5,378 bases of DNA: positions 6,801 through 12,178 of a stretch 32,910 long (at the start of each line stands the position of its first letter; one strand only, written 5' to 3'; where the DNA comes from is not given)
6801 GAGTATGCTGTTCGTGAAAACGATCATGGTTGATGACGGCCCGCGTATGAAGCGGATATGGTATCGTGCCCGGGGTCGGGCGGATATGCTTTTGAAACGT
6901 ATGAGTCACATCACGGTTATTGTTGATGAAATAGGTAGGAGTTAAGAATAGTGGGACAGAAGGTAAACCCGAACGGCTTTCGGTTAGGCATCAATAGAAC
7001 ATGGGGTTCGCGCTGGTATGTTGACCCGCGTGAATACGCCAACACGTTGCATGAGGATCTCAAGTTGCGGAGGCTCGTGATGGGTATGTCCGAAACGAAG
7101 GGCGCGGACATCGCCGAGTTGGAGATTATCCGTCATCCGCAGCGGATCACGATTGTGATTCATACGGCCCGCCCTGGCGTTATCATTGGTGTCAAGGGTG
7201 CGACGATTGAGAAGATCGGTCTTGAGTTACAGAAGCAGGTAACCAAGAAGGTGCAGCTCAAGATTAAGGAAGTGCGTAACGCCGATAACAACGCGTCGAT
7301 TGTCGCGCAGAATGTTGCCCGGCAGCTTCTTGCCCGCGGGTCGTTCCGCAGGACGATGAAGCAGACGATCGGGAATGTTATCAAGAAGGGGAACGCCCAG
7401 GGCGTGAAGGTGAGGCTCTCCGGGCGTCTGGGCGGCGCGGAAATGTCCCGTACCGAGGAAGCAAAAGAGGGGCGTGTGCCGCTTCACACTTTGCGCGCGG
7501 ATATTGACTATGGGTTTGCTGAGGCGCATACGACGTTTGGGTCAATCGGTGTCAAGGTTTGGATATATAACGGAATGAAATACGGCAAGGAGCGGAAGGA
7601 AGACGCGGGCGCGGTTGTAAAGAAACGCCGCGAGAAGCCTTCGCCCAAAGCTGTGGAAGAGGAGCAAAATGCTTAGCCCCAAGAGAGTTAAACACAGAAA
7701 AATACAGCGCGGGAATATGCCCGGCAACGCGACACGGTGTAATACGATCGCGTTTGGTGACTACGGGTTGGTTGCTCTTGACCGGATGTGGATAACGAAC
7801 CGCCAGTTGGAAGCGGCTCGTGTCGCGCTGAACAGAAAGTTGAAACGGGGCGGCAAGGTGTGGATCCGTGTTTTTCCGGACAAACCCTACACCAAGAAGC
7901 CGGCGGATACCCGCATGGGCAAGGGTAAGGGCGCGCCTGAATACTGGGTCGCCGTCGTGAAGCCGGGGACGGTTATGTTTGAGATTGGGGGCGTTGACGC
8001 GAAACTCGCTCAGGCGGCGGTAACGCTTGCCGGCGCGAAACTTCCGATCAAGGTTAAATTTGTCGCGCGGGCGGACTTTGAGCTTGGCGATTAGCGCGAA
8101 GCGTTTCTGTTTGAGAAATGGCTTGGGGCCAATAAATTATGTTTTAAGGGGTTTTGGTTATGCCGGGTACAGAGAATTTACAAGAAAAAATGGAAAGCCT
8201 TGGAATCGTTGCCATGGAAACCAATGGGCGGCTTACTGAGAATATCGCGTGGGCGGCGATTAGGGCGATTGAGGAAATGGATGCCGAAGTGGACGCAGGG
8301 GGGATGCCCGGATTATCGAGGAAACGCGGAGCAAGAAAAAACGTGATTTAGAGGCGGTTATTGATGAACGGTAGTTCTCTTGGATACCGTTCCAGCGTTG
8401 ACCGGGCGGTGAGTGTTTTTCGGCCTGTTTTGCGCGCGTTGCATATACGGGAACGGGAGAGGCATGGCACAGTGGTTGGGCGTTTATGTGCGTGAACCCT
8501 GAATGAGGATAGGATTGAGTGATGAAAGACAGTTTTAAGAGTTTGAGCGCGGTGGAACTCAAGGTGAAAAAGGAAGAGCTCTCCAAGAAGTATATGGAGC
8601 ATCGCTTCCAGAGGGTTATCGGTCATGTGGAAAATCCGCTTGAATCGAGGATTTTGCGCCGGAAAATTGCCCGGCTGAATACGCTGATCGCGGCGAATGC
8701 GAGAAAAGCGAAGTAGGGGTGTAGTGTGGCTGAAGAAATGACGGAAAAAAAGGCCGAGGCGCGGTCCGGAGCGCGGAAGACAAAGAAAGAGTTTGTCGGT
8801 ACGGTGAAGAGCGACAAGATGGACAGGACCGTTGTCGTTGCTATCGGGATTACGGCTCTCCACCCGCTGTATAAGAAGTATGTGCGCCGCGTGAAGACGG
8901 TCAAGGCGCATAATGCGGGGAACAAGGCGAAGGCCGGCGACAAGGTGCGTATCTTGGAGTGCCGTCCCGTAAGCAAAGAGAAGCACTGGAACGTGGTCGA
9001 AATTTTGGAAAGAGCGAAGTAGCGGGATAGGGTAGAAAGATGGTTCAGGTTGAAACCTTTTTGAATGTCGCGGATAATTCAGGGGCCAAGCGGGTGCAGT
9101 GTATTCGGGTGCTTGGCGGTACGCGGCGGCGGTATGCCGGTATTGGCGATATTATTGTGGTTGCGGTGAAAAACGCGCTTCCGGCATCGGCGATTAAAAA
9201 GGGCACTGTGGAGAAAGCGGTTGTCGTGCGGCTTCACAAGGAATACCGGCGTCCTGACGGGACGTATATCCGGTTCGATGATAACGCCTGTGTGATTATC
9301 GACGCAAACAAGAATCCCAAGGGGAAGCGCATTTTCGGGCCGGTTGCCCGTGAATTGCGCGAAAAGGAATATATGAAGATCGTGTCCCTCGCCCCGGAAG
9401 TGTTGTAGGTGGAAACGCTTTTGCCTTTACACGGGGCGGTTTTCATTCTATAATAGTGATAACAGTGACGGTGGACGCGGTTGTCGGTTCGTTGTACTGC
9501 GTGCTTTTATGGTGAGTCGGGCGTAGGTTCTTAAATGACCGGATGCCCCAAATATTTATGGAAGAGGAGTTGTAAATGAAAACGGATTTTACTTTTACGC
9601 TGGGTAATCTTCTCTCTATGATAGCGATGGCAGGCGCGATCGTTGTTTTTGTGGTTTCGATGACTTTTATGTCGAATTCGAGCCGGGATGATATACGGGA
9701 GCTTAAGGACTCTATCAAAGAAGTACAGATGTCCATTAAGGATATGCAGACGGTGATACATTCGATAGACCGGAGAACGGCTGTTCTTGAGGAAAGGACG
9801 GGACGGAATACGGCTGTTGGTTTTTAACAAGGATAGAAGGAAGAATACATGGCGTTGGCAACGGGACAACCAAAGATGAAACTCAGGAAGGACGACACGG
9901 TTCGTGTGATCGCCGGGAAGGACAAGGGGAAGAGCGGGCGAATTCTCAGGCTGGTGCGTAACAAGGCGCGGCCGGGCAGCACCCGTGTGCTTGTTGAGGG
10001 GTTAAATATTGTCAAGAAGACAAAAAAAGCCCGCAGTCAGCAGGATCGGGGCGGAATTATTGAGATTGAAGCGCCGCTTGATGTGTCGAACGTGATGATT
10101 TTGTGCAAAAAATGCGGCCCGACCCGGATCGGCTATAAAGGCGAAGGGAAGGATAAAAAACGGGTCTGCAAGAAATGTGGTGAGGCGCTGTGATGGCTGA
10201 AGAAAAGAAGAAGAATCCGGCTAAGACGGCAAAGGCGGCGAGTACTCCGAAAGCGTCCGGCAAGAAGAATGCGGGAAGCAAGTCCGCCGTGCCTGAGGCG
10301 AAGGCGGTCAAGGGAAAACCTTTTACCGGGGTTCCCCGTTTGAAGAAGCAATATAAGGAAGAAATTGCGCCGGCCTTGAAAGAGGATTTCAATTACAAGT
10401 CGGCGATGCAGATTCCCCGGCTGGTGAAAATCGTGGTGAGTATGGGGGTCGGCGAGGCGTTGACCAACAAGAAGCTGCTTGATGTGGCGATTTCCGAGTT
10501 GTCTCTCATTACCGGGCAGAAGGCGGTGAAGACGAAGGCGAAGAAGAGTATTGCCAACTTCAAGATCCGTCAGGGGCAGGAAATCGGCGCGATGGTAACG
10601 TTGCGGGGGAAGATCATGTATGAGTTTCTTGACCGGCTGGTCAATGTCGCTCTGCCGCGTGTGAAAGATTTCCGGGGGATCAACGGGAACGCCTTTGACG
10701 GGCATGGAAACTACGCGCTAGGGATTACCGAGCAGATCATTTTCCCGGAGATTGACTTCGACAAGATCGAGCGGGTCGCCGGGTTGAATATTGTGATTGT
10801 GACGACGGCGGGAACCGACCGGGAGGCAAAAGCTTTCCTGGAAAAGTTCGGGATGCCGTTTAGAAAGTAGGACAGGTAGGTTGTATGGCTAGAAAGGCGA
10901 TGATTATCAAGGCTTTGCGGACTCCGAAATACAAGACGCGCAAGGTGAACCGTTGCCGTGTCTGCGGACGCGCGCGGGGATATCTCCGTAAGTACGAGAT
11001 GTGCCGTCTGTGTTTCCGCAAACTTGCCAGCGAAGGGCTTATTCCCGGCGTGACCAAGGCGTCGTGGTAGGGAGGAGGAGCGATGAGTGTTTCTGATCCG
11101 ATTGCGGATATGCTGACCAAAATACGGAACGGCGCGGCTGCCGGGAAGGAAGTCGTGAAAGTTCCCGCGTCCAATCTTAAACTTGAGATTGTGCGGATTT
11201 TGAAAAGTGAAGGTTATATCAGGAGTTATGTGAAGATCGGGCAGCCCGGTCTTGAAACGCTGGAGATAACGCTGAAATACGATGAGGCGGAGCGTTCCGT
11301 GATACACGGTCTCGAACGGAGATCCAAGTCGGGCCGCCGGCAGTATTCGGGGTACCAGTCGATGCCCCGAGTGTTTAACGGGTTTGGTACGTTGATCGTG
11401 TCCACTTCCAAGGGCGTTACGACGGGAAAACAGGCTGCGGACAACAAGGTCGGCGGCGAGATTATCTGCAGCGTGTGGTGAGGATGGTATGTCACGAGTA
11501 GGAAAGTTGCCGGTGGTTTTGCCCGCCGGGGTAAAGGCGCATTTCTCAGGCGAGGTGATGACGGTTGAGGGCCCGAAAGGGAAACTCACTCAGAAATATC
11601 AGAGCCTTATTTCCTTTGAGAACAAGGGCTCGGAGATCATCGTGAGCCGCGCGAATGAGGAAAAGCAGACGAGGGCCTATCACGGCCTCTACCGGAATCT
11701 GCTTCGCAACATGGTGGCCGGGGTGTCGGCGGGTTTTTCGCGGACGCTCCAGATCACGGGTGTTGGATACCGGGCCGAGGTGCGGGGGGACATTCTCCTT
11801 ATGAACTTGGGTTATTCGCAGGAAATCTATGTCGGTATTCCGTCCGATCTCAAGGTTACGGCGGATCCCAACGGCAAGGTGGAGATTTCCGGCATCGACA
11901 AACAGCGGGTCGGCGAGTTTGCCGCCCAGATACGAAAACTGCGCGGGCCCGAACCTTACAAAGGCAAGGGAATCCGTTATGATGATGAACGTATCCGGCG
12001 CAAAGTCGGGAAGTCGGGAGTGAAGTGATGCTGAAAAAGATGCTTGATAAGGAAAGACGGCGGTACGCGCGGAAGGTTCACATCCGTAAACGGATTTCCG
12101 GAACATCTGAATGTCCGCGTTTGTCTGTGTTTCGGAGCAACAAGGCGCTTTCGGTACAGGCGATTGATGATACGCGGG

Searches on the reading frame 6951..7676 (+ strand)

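Call 49: search_protein_families(library=pfam, proteins=[window:6951-7676:+], max_evalue=0.001)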
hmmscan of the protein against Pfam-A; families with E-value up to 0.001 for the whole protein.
window:6951-7676:+ (241 aa): 3 families
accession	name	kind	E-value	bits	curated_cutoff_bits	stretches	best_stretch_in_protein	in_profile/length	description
PF00189.25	Ribosomal_S3_C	-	1.3e-33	115.8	34.1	1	122-205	1-83/83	Ribosomal protein S3, C-terminal domain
PF07650.23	KH_2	-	6.2e-17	61.6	22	1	48-111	9-76/78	KH domain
PF05316.17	VAR1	-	0.00015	22.3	33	1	126-205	119-192/195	Mitochondrial ribosomal protein (VAR1)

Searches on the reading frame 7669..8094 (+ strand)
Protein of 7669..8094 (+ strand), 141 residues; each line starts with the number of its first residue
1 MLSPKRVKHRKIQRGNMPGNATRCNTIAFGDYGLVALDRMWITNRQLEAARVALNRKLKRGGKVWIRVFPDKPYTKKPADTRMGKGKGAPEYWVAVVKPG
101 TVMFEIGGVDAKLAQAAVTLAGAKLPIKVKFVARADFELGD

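Call 49: search_protein_families(library=pfam, proteins=[window:7669-8094:+], max_evalue=0.001)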
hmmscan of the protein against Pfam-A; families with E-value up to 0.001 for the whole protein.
window:7669-8094:+ (141 aa): 1 family
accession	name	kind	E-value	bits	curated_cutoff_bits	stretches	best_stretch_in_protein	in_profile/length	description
PF00252.24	Ribosomal_L16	-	2.4e-53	180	27.9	1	4-132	1-132/132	Ribosomal protein L16p/L10e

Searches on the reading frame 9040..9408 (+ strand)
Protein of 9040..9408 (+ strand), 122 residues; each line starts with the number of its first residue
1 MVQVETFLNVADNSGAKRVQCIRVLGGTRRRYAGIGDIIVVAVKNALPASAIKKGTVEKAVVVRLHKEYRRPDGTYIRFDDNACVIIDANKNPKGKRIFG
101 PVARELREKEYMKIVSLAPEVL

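Call 50: search_protein_families(library=pfam, proteins=[window:9040-9408:+], max_evalue=0.001)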
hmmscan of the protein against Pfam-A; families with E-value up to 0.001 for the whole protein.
window:9040-9408:+ (122 aa): 1 family
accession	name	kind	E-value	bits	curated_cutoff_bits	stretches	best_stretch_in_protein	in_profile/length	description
PF00238.24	Ribosomal_L14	-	2.4e-55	186.1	23.6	1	1-122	1-122/122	Ribosomal protein L14p/L23e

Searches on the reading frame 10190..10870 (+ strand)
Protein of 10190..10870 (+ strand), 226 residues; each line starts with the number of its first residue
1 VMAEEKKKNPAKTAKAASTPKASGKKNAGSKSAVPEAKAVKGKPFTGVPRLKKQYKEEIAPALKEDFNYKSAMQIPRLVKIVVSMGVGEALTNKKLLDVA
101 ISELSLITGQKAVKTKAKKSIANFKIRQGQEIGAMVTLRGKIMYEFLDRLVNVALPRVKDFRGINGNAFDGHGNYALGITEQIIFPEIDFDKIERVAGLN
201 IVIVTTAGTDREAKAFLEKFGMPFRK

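Call 50: search_protein_families(library=pfam, proteins=[window:10190-10870:+], max_evalue=0.001)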
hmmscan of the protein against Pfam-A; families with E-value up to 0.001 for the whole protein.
window:10190-10870:+ (226 aa): 2 families
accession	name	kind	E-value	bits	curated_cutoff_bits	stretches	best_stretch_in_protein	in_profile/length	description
PF00673.26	Ribosomal_L5_C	-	1.8e-38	131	27.8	1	131-224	1-94/94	ribosomal L5P family C-terminus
PF00281.24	Ribosomal_L5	-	4.7e-26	91.3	34.9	1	72-127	2-57/57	Ribosomal protein L5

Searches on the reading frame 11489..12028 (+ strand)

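Call 50: search_protein_families(library=pfam, proteins=[window:11489-12028:+], max_evalue=0.001)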
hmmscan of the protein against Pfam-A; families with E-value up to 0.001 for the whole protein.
window:11489-12028:+ (179 aa): 1 family
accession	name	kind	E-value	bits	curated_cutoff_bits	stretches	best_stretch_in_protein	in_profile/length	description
PF00347.28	Ribosomal_L6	-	8.4e-33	113.4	27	2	91-164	2-79/80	Ribosomal protein L6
